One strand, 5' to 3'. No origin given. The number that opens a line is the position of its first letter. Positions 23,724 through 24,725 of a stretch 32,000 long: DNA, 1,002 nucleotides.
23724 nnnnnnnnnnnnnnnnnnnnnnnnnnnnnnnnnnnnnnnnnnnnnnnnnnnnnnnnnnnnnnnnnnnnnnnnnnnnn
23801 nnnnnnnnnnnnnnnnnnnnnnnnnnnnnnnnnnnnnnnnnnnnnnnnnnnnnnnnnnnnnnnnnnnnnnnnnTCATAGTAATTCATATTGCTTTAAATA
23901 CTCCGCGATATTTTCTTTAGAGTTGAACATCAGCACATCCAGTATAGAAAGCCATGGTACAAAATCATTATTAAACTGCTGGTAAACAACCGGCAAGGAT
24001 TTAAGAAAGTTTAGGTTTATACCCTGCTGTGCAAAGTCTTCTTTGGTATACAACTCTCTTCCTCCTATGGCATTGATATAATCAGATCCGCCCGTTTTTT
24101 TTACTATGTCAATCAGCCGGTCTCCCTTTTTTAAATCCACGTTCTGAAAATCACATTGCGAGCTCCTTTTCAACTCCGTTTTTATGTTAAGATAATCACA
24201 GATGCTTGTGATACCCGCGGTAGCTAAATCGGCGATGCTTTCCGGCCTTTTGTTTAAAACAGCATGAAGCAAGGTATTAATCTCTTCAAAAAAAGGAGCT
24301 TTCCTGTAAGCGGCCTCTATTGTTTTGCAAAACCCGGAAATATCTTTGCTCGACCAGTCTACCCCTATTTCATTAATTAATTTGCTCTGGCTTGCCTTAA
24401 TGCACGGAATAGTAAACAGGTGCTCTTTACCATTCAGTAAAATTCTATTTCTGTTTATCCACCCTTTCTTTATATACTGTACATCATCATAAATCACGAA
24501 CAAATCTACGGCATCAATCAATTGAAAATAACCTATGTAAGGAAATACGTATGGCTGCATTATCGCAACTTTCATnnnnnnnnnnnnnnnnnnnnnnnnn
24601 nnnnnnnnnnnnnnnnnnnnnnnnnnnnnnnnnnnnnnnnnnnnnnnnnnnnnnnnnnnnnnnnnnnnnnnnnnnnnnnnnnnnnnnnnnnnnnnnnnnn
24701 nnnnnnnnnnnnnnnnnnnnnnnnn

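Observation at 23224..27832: CitE-like / MaoC-like / CitE-like acyl-CoA trio hard-wired into an amino-sugar N-acylation cassette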

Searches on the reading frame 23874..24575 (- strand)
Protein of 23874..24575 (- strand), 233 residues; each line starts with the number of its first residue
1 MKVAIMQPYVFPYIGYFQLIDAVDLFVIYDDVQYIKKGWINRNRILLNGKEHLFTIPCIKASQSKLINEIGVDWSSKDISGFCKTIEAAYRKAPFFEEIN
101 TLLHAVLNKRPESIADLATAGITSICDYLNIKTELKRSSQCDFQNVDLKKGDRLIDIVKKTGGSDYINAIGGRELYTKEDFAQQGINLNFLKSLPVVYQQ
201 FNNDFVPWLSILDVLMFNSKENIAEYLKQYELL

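Call 4: search_protein_families(library=pfam, proteins=[window:23874-24575:-], max_evalue=0.01)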
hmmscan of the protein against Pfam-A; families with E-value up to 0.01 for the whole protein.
window:23874-24575:- (233 aa): 1 family
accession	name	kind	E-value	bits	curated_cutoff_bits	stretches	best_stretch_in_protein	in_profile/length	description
PF08889.16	WbqC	-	3.5e-74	249.8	21.3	1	7-223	1-216/218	WbqC-like protein family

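Call 5: search_protein_families(library=ncbifam, proteins=[window:23874-24575:-], max_evalue=0.001)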
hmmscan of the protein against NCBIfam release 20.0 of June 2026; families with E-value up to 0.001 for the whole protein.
window:23874-24575:- (233 aa): 0 families

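Call 10: search_solved_structures(query=window:23874-24575:-, max_evalue=1)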
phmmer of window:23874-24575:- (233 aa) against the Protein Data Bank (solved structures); distinct sequences matched with E-value up to 1: 0.

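Call 48: find_homologous_proteins(query=window:23874-24575:-, max_evalue=1e-10)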
Query window:23874-24575:- (233 aa): 7999 proteins with E <= 1e-10 among 8000 candidates; the best 120 are listed.
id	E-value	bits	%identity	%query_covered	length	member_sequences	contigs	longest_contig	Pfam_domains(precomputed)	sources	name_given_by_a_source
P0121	2.2e-152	523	100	100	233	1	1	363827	PF08889.17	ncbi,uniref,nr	ncbi:WbqC family protein [Pontibacter sp. 172403-2]|uniref:WbqC family protein n=1 Tax=Pontibacter r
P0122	9.1e-99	348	65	100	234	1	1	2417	PF08889.17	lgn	-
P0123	1.6e-96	341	64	100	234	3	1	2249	PF08889.17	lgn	-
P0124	7.3e-96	338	64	100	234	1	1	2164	PF08889.17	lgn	-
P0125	1.1e-95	338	65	100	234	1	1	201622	PF08889.17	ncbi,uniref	ncbi:WbqC family protein [Pontibacter toksunensis]|uniref:WbqC family protein n=1 Tax=Pontibacter to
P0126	2.4e-95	337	63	100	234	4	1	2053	PF08889.17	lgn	-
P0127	8.9e-95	335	66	100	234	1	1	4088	PF08889.17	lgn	-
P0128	1.6e-92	327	62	100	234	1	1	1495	PF08889.17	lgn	-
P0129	1.6e-91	324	62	100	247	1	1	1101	PF08889.17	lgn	-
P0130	6.3e-89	316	62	100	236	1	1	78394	PF08889.17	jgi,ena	-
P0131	8.3e-88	312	61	100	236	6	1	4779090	PF08889.17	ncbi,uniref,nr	ncbi:WbqC family protein [Hymenobacter sp. NBH84]|uniref:WbqC family protein n=1 Tax=Hymenobacter sp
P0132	1.5e-87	311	61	100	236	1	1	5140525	PF08889.17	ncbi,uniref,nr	ncbi:WbqC family protein [Hymenobacter aerilatus]|uniref:WbqC family protein n=1 Tax=Hymenobacter ae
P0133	3.1e-87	310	61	100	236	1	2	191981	PF08889.17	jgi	jgi:hypothetical protein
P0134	3.6e-87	310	61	100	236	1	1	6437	PF08889.17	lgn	-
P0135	4.1e-86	306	60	100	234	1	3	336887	PF08889.17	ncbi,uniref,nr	ncbi:WbqC family protein [Rufibacter sediminis]|uniref:WbqC family protein n=1 Tax=Rufibacter sedimi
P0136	9.8e-85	302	59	100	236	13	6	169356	PF08889.17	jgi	jgi:hypothetical protein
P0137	3.6e-84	300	59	100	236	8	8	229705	PF08889.17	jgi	jgi:hypothetical protein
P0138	3.2e-83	297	60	98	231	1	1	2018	PF08889.17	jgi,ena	-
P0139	1.1e-82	295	58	99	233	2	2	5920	PF08889.17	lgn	-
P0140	2.3e-80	288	58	100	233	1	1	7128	PF08889.17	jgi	jgi:hypothetical protein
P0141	1.9e-79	285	57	100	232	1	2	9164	PF08889.17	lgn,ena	-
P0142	2.0e-79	285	57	100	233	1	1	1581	PF08889.17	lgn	-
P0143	5.3e-79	283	56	100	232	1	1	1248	PF08889.17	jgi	jgi:hypothetical protein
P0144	7.1e-79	283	57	100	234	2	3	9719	PF08889.17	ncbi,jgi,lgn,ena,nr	ncbi:MAG: WbqC-like protein family protein [Bacteroidetes bacterium ADurb.Bin174]|nr:MAG: WbqC-like 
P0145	1.5e-78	282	57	100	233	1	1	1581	PF08889.17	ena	-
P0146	3.4e-78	281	57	97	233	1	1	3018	PF08889.17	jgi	jgi:hypothetical protein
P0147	3.6e-78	280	57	100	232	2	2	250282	PF08889.17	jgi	jgi:WbqC-like protein family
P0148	5.3e-78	280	56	100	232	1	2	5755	PF08889.17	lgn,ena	-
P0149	5.3e-78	280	56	100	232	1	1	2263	PF08889.17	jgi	jgi:hypothetical protein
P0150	6.8e-78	280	54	99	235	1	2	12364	PF08889.17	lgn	-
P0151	3.0e-77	277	55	100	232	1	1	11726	PF08889.17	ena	-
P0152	3.6e-77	277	56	100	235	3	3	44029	PF08889.17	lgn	-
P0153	7.1e-77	276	57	100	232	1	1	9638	PF08889.17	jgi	jgi:WbqC-like protein family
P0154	7.4e-77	276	55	100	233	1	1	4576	PF08889.17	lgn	-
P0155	1.2e-76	276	55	100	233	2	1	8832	PF08889.17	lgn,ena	-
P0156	1.6e-76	275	56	100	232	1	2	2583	PF08889.17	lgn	-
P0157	1.6e-76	275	56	100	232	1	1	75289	PF08889.17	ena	-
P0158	2.4e-76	275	57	100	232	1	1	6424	PF08889.17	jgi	jgi:WbqC-like protein family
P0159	2.5e-76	274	55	100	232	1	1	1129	PF08889.17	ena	-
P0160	2.5e-76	274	56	100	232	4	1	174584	PF08889.17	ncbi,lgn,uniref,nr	ncbi:WbqC-like protein [Arcicella aurantiaca]|uniref:WbqC-like protein n=1 Tax=Arcicella aurantiaca 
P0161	2.6e-76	274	57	100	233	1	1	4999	PF08889.17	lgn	-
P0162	2.9e-76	274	57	98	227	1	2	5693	PF08889.17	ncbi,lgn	-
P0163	3.0e-76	274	56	100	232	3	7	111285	PF08889.17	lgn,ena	-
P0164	3.2e-76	274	56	100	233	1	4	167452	PF08889.17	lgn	-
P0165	3.6e-76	274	56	100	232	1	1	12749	PF08889.17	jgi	jgi:hypothetical protein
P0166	3.9e-76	274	57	98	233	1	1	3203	PF08889.17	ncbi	-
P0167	4.3e-76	274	57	100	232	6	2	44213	PF08889.17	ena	-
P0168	4.7e-76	274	56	100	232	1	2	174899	PF08889.17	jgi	jgi:WbqC-like protein family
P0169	5.3e-76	273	55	100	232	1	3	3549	PF08889.17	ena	-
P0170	5.6e-76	273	56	98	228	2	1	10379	PF08889.17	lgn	-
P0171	6.1e-76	273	55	100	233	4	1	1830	PF08889.17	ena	-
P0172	6.3e-76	273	56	98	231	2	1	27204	PF08889.17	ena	-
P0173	6.7e-76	273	56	100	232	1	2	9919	PF08889.17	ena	-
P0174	7.2e-76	273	57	100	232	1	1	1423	PF08889.17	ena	-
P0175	7.7e-76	273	57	100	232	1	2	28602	PF08889.17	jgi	-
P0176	7.7e-76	273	56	100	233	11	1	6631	PF08889.17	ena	-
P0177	8.6e-76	273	55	100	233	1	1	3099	PF08889.17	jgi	jgi:hypothetical protein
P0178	9.6e-76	273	55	100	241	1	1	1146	PF08889.17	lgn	-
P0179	9.7e-76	273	57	100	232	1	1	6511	PF08889.17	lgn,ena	-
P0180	9.7e-76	273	55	100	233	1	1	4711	PF08889.17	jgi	jgi:hypothetical protein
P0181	9.9e-76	272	56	100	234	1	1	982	PF08889.17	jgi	-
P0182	1.1e-75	272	55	100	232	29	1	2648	PF08889.17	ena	-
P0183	1.2e-75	272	56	100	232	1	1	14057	PF08889.17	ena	-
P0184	1.3e-75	272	55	100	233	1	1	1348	PF08889.17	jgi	jgi:hypothetical protein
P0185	1.3e-75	272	56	100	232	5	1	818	PF08889.17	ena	-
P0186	1.3e-75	272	56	100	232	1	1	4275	PF08889.17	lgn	-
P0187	1.4e-75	272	56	100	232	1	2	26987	PF08889.17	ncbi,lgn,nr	ncbi:MAG: WbqC family protein [Arcicella sp.]|nr:WbqC family protein [Arcicella sp.]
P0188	1.4e-75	272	56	100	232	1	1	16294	PF08889.17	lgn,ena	-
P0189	1.4e-75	272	56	100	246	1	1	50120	PF08889.17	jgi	jgi:hypothetical protein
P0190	1.5e-75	272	56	100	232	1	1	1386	PF08889.17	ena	-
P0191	1.6e-75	272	55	100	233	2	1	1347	PF08889.17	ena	-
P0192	1.8e-75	272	56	100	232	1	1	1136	PF08889.17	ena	-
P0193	1.9e-75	272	56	100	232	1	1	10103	PF08889.17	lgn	-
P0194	1.9e-75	272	56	100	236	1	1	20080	PF08889.17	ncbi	-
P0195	2.0e-75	272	56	100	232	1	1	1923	PF08889.17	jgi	jgi:hypothetical protein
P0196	2.7e-75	271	55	100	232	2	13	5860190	PF08889.17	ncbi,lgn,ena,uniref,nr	ncbi:WbqC-like protein family protein [Pseudarcicella hirudinis]|uniref:WbqC-like protein family pro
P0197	3.0e-75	271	56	100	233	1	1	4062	PF08889.17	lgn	-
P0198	3.0e-75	271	57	100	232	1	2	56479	PF08889.17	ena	-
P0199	3.5e-75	271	55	100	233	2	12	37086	PF08889.17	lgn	-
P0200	3.9e-75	271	56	100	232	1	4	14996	PF08889.17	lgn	-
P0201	4.0e-75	271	56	100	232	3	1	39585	PF08889.17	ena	-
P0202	4.0e-75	271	55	100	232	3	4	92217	PF08889.17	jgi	jgi:hypothetical protein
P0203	4.3e-75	270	55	100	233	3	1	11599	PF08889.17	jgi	-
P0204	4.4e-75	270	56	100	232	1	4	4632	PF08889.17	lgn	-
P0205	4.5e-75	270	56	100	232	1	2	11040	PF08889.17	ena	-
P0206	4.6e-75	270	55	100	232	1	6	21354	PF08889.17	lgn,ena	-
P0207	4.8e-75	270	56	100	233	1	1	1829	PF08889.17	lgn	-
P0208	5.0e-75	270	54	100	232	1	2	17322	PF08889.17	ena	-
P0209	5.0e-75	270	55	100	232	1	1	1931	PF08889.17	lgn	-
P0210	5.0e-75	270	56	100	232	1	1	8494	PF08889.17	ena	-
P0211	5.7e-75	270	57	98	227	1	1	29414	PF08889.17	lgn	-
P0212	5.9e-75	270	54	100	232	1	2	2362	PF08889.17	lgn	-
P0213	6.3e-75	270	56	100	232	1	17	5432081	PF08889.17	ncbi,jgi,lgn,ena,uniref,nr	ncbi:WbqC family protein [Flectobacillus major]|jgi:hypothetical protein|uniref:WbqC family protein 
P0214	6.8e-75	270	56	100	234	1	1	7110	PF08889.17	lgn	-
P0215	7.7e-75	270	56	100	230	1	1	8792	PF08889.17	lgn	-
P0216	8.0e-75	270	56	100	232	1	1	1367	PF08889.17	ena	-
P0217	8.1e-75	270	55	100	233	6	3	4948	PF08889.17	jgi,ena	-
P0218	9.8e-75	269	56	100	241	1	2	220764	PF08889.17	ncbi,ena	-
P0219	1.1e-74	269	55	100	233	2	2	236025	PF08889.17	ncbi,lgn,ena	-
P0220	1.2e-74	269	55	100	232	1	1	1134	PF08889.17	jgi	jgi:hypothetical protein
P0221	1.3e-74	269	55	100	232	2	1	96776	PF08889.17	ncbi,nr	ncbi:MAG: WbqC family protein [Arcicella sp.]|nr:WbqC family protein [Arcicella sp.]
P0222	1.3e-74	269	56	100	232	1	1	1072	PF08889.17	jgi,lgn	jgi:hypothetical protein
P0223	1.3e-74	269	54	100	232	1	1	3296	PF08889.17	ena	-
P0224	1.6e-74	269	55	100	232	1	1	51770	PF08889.17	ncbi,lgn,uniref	ncbi:MAG: WbqC family protein [Flectobacillus sp.]|uniref:WbqC family protein n=1 Tax=Flectobacillus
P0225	1.7e-74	268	55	100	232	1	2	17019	PF08889.17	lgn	-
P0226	1.7e-74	268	54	100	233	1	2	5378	PF08889.17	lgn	-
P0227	2.0e-74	268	56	100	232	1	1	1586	PF08889.17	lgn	-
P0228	2.2e-74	268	54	100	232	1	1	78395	PF08889.17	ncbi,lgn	-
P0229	2.2e-74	268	54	100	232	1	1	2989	PF08889.17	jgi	jgi:WbqC-like protein family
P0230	2.4e-74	268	55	100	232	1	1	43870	PF08889.17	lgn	-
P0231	2.7e-74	268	55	100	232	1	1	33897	PF08889.17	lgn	-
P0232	2.8e-74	268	54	100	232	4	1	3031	PF08889.17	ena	-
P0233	2.9e-74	268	56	98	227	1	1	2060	PF08889.17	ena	-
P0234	2.9e-74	268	55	100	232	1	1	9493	PF08889.17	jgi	jgi:hypothetical protein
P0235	3.0e-74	268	57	97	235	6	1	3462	PF08889.17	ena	-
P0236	3.4e-74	267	55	100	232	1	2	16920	PF08889.17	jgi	jgi:hypothetical protein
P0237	3.6e-74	267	56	100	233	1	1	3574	PF08889.17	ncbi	-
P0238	3.7e-74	267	56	98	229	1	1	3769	PF08889.17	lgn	-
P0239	3.9e-74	267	55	100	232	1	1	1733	PF08889.17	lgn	-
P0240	3.9e-74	267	55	98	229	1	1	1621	PF08889.17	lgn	-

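Call 49: find_encoding_contigs(protein=P0131, flank=6000, max_places=1)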
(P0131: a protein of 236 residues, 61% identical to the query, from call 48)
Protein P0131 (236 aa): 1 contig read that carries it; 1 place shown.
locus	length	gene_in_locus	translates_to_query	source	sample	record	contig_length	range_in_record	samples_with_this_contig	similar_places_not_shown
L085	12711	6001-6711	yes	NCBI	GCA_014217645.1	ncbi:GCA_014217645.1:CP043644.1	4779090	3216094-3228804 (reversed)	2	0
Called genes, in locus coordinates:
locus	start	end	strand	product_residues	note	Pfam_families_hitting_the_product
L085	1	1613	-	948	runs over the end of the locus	PF13620:CarboxypepD_reg, PF13715:CarbopepD_reg_2, PF14905:OMP_b-brl_3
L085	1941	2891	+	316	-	PF04389:Peptidase_M28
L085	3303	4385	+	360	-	PF01041:DegT_DnrJ_EryC1, PF01212:Beta_elim_lyase (weak)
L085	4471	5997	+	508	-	PF01943:Polysacc_synt, PF13440:Polysacc_synt_3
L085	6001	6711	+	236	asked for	PF08889:WbqC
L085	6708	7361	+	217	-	PF00132:Hexapep (faint), PF25084:LbH_EIF2B (faint), PF25087:GMPPB_C (weak)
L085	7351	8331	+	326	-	PF00535:Glycos_transf_2, PF13641:Glyco_tranf_2_3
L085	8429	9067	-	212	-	PF01596:Methyltransf_3, PF01135:PCMT (weak), PF13578:Methyltransf_24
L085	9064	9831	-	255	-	PF00882:Zn_dep_PLPC, PF13803:DUF4184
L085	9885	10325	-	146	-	PF02182:SAD_SRA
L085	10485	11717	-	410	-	PF00675:Peptidase_M16, PF05193:Peptidase_M16_C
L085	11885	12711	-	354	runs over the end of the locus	PF01075:Glyco_transf_9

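Call 50: find_encoding_contigs(protein=P0213, flank=6000, max_places=1)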
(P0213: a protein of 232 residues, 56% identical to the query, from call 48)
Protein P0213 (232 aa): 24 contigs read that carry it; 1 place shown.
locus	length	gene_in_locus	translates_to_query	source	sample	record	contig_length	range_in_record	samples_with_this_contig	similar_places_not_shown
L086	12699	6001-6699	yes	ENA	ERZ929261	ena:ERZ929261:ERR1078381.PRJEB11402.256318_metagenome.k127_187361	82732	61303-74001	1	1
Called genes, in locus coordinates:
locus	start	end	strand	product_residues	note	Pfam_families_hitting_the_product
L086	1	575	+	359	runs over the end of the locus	-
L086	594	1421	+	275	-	PF01061:ABC2_membrane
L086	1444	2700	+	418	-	PF00005:ABC_tran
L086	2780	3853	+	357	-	PF01041:DegT_DnrJ_EryC1, PF01053:Cys_Met_Meta_PP (weak), PF01212:Beta_elim_lyase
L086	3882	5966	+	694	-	PF13231:PMT_2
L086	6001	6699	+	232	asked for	PF08889:WbqC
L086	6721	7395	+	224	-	PF25084:LbH_EIF2B (faint), PF25087:GMPPB_C (faint), PF00132:Hexapep, PF14602:Hexapep_2 (faint)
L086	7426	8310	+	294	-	PF01135:PCMT, PF02353:CMAS (weak), PF01209:Ubie_methyltran, PF13489:Methyltransf_23 (weak), PF13847:Methyltransf_31, PF08241:Methyltransf_11, PF08242:Methyltransf_12, PF13649:Methyltransf_25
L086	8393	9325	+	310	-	-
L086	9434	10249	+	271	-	PF05721:PhyH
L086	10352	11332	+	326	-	PF00535:Glycos_transf_2, PF13641:Glyco_tranf_2_3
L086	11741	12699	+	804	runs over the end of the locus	PF08531:Bac_rhamnosid_N (weak), PF17389:Bac_rhamnosid6H, PF17390:Bac_rhamnosid_C (weak)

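Call 54: find_encoding_contigs(protein=P0125, flank=7000, max_places=1)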
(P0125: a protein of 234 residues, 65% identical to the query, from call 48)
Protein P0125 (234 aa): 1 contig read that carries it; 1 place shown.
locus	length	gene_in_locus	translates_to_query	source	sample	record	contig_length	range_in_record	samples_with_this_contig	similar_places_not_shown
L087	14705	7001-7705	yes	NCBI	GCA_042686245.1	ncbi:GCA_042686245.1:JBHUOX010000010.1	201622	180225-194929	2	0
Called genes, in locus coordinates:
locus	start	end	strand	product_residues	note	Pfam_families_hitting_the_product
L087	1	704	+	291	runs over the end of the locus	PF00582:Usp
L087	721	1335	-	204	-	PF01914:MarC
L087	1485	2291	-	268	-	PF02163:Peptidase_M50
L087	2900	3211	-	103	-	-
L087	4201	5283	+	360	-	PF01041:DegT_DnrJ_EryC1, PF00155:Aminotran_1_2 (weak), PF01212:Beta_elim_lyase (weak)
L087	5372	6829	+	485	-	PF01943:Polysacc_synt, PF13440:Polysacc_synt_3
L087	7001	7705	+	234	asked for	PF08889:WbqC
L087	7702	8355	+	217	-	PF00132:Hexapep (faint), PF25084:LbH_EIF2B (faint), PF25087:GMPPB_C (weak)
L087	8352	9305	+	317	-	PF13641:Glyco_tranf_2_3, PF00535:Glycos_transf_2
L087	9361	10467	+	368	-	-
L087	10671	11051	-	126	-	-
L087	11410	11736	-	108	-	-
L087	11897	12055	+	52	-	-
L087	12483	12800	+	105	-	-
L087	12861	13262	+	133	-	-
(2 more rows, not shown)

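Call 55: find_encoding_contigs(protein=P0135, flank=7000, max_places=1)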
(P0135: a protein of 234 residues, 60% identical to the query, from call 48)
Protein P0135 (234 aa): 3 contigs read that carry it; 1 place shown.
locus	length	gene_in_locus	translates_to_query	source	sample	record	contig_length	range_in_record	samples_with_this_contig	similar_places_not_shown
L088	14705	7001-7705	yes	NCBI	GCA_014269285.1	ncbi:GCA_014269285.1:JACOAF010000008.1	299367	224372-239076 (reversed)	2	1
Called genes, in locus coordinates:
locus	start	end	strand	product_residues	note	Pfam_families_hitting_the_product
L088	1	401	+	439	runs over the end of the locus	-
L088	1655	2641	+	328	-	-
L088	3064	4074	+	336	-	-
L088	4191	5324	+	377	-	PF01041:DegT_DnrJ_EryC1, PF00155:Aminotran_1_2, PF01212:Beta_elim_lyase (weak)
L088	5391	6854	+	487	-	PF01943:Polysacc_synt, PF13440:Polysacc_synt_3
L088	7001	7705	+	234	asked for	PF08889:WbqC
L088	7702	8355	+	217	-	PF00132:Hexapep (faint), PF25087:GMPPB_C (weak)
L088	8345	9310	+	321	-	PF13641:Glyco_tranf_2_3, PF00535:Glycos_transf_2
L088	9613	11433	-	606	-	PF12729:4HB_MCP_1 (weak), PF00672:HAMP, PF00989:PAS, PF08448:PAS_4 (weak), PF13188:PAS_8, PF13426:PAS_9 (weak), PF00512:HisKA, PF02518:HATPase_c, +1 more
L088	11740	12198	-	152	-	-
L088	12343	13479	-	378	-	PF02702:KdpD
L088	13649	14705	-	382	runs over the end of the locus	PF07642:BBP2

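Call 56: find_encoding_contigs(protein=P0132, flank=7000, max_places=1)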
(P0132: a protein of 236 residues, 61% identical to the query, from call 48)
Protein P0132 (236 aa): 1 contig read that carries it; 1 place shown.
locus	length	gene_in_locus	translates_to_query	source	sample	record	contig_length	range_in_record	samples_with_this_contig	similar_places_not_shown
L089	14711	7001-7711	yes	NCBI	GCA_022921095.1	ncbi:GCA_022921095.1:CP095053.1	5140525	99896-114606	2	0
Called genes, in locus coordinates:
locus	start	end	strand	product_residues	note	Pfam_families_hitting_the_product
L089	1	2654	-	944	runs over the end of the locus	-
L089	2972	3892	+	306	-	PF04389:Peptidase_M28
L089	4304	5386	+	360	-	PF01041:DegT_DnrJ_EryC1, PF01212:Beta_elim_lyase (weak), PF00155:Aminotran_1_2 (weak)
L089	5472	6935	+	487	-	PF01943:Polysacc_synt, PF13440:Polysacc_synt_3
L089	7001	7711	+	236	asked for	PF08889:WbqC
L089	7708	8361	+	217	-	PF00132:Hexapep (faint), PF25084:LbH_EIF2B (faint), PF25087:GMPPB_C (weak)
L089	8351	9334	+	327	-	PF00535:Glycos_transf_2, PF13641:Glyco_tranf_2_3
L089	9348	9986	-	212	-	PF01596:Methyltransf_3, PF01135:PCMT (faint), PF13578:Methyltransf_24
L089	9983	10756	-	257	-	PF00882:Zn_dep_PLPC, PF13803:DUF4184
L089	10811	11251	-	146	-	PF02182:SAD_SRA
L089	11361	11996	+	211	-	-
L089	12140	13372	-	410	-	PF00675:Peptidase_M16, PF05193:Peptidase_M16_C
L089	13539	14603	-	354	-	PF01075:Glyco_transf_9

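Call 70: predict_structure(alignment_id=A3)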
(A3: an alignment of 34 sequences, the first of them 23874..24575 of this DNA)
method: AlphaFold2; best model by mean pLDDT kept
length: 233 residues; sequences in the alignment: 34
mean_pLDDT: 91.2   pTM: 0.90
mean pLDDT of the five models: 91.2, 90.7, 90.5, 90.4, 89.8
residues with pLDDT >= 90: 165; 70-90: 59; 50-70: 9; < 50: 0
segments of 3 or more residues with pLDDT < 50: none
pLDDT, mean of each block of 10 residues (from residue 1): 96 95 98 85 81 87 91 87 88 94 94 96 98 97 88 95 97 93 97 82 69 93 95 96
secondary structure, 60 per line:
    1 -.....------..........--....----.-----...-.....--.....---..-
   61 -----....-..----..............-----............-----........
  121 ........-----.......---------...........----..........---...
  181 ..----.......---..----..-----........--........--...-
elements in order: E2-6 H14-22 E25-28 E43-47 E50-54 H77-90 H96-107 H114-128 E134-137 H150-160 E165-169 H170-174 H178-182 E187-193 H211-217 H220-227 E230-232
